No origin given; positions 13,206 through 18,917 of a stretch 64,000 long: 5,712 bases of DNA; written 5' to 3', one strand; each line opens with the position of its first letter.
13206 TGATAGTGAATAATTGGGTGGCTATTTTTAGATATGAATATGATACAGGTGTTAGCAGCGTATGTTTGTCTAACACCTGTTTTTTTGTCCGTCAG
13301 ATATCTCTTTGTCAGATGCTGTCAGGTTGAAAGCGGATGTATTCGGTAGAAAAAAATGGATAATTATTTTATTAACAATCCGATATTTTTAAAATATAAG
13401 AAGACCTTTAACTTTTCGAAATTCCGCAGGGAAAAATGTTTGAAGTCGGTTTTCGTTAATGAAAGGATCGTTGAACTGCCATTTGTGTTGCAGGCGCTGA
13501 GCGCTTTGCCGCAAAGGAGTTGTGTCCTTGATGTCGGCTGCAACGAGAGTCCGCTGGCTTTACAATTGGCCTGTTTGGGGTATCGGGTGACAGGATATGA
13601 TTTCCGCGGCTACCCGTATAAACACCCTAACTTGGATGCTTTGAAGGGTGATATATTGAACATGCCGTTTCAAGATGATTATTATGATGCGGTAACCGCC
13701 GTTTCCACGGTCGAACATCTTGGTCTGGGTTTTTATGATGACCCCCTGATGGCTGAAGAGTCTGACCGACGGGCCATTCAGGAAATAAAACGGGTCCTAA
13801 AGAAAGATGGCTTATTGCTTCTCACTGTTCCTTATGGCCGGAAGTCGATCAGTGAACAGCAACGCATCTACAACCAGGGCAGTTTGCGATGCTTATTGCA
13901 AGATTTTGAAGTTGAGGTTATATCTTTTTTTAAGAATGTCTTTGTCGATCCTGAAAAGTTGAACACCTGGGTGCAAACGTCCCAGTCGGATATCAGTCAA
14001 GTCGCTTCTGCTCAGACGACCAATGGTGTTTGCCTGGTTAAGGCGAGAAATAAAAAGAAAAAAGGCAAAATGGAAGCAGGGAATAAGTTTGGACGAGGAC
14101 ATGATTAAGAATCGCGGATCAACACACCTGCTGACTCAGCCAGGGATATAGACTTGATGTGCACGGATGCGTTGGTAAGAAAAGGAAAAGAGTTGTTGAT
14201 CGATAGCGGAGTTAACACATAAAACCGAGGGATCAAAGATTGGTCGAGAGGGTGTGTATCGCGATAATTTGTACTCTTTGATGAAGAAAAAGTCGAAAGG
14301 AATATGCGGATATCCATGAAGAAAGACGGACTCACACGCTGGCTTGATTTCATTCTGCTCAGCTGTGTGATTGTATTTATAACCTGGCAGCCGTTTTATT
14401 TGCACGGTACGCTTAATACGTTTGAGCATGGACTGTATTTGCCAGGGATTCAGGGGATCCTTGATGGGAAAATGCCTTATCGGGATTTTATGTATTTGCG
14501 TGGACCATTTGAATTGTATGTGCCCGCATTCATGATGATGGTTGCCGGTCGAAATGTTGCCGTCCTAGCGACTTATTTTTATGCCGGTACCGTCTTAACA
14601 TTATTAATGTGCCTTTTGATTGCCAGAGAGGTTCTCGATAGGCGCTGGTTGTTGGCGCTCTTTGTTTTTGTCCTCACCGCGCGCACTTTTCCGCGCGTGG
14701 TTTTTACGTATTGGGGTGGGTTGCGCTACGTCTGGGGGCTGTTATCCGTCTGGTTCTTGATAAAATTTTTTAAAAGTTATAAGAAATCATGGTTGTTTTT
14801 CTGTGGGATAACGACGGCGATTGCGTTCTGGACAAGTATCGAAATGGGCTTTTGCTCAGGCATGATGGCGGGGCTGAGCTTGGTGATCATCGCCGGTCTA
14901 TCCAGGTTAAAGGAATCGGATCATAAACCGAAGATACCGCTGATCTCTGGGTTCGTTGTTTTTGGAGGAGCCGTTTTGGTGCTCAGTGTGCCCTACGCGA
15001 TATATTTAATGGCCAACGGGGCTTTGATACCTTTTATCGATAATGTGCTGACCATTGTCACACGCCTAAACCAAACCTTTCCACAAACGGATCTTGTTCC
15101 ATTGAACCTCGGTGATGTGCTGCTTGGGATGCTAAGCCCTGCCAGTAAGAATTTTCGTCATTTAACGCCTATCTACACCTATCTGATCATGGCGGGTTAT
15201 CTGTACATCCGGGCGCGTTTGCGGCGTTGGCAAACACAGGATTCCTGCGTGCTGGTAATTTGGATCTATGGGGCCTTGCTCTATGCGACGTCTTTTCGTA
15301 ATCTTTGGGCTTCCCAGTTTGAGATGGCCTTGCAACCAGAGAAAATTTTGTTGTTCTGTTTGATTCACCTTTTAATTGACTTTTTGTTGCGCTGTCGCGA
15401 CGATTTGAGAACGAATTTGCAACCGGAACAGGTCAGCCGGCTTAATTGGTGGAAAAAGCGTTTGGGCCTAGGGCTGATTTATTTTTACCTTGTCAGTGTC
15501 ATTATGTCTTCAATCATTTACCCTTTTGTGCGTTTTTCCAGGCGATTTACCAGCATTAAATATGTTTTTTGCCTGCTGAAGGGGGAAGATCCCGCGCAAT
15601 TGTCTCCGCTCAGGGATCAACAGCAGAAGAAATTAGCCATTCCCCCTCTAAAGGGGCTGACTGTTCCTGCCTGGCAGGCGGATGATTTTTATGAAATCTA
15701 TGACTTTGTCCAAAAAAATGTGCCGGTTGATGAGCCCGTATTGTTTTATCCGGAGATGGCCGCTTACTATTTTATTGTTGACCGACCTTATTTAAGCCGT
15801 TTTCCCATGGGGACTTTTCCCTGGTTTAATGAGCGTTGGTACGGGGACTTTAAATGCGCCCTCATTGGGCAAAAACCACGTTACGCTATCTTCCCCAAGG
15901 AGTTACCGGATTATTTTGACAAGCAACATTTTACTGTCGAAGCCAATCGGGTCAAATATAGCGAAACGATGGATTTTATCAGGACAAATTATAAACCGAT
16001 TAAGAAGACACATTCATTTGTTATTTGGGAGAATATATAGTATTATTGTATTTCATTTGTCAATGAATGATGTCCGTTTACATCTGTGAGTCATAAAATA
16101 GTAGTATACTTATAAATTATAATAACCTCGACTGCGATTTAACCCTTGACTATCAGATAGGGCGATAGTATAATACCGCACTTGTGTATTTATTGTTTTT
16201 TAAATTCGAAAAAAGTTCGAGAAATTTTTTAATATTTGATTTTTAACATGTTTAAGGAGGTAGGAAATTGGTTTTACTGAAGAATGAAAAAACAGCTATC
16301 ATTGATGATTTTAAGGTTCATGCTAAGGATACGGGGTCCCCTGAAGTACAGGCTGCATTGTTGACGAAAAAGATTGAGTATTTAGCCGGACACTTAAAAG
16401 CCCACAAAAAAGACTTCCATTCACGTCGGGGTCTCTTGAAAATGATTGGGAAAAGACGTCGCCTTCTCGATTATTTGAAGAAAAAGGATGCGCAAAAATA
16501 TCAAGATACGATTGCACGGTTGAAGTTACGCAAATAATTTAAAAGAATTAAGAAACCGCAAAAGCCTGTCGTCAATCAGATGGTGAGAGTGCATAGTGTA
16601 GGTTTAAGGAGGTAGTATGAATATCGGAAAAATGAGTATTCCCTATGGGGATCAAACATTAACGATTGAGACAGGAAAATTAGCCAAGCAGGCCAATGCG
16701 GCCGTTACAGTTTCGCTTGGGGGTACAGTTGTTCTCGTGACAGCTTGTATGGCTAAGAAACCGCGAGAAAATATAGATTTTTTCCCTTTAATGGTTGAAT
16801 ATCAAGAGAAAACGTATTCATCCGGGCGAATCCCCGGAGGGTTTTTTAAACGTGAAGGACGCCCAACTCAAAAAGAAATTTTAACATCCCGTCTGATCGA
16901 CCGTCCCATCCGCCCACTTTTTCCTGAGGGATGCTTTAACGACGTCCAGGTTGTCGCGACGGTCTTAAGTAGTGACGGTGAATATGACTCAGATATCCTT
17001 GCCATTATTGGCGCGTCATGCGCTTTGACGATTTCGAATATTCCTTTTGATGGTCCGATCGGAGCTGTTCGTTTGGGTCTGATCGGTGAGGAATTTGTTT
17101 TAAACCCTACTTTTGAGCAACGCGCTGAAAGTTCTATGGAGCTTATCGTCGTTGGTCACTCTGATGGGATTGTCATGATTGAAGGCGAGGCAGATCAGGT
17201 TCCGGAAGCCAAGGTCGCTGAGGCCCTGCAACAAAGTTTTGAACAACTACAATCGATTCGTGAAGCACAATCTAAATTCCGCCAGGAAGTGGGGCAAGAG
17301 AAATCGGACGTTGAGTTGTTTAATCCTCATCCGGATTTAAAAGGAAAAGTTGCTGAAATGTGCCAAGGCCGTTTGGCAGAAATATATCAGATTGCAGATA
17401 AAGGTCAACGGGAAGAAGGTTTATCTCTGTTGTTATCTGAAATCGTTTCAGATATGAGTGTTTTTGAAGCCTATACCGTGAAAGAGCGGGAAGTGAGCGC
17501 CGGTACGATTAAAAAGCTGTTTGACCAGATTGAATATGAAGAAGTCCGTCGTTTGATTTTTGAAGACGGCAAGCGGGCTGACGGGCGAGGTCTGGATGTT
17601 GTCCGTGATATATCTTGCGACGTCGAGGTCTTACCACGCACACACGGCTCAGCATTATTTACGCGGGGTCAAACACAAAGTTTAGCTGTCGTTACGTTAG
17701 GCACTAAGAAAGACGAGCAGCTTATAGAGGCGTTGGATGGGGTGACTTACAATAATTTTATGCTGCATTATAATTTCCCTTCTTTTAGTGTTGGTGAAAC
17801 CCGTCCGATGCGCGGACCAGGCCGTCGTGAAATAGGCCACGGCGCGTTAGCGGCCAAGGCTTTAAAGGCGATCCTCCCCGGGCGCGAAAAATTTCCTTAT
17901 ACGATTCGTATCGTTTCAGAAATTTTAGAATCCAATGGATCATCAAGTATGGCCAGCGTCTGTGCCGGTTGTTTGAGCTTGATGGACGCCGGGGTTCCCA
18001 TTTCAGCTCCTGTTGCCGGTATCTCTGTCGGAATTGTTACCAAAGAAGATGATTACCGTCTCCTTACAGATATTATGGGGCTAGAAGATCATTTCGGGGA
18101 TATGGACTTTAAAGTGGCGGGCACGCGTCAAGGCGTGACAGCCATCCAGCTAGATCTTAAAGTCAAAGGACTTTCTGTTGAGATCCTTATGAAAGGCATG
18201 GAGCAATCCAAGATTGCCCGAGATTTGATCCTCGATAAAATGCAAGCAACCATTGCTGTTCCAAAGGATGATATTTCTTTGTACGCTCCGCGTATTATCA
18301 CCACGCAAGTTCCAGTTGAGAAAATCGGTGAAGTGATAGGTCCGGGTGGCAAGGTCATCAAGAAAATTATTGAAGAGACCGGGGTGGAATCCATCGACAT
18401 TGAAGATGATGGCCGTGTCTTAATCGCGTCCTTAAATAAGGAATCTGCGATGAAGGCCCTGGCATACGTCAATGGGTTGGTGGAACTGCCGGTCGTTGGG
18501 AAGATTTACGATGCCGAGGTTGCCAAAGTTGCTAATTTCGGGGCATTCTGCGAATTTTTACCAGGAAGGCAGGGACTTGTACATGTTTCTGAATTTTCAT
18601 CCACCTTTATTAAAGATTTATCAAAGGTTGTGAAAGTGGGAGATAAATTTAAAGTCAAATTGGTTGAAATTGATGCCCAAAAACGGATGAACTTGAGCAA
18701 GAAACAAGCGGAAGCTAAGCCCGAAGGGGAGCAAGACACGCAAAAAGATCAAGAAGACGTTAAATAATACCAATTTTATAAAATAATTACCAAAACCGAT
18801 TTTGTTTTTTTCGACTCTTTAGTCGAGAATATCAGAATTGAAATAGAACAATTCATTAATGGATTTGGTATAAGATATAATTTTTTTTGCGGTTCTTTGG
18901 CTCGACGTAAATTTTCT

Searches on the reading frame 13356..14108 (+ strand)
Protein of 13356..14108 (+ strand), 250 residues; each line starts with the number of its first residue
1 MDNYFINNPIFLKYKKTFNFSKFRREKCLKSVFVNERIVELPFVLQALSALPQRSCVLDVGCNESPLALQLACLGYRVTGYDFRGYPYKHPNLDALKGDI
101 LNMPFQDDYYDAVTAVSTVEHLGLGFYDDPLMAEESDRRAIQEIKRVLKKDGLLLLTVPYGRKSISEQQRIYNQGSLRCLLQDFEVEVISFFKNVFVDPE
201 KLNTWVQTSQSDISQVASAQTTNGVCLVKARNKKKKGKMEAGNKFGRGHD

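Call 35: search_protein_families(library=pfam, proteins=[window:13356-14108:+], max_evalue=0.001)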
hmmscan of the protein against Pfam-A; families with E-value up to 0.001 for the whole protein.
window:13356-14108:+ (250 aa): 5 families
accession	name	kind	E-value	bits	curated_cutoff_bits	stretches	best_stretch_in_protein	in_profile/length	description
PF08241.18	Methyltransf_11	-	2.1e-13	51.2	21.2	1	58-155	1-94/95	Methyltransferase domain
PF03269.20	DUF268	-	2.8e-13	50.5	25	1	108-211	61-162/176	Caenorhabditis protein of unknown function, DUF268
PF13649.12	Methyltransf_25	-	6e-09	36.9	27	1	57-152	1-97/97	Methyltransferase domain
PF13489.12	Methyltransf_23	-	1.7e-08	34.8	27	1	45-161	13-121/164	Methyltransferase domain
PF13847.12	Methyltransf_31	-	3.3e-07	30.5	27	1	92-170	55-127/145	Methyltransferase domain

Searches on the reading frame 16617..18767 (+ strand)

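Call 35: search_protein_families(library=pfam, proteins=[window:16617-18767:+], max_evalue=0.001)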
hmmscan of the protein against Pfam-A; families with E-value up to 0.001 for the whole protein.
window:16617-18767:+ (716 aa): 5 families
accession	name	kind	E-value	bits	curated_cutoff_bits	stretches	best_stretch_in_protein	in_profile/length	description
PF01138.27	RNase_PH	-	7.9e-60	201.4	25.5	2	14-143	4-130/130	3' exoribonuclease family, domain 1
PF03725.20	RNase_PH_C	-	9.2e-20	70.8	20.8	2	146-209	1-66/67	3' exoribonuclease family, domain 2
PF00575.29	S1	-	3.2e-14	53.5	22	1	627-696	4-74/74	S1 RNA binding domain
PF03726.19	PNPase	-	3.4e-12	47.1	24.6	1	241-324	2-80/81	Polyribonucleotide nucleotidyltransferase, RNA binding domain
PF00013.35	KH_1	-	1e-09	38.5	21.5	1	562-618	3-64/66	KH domain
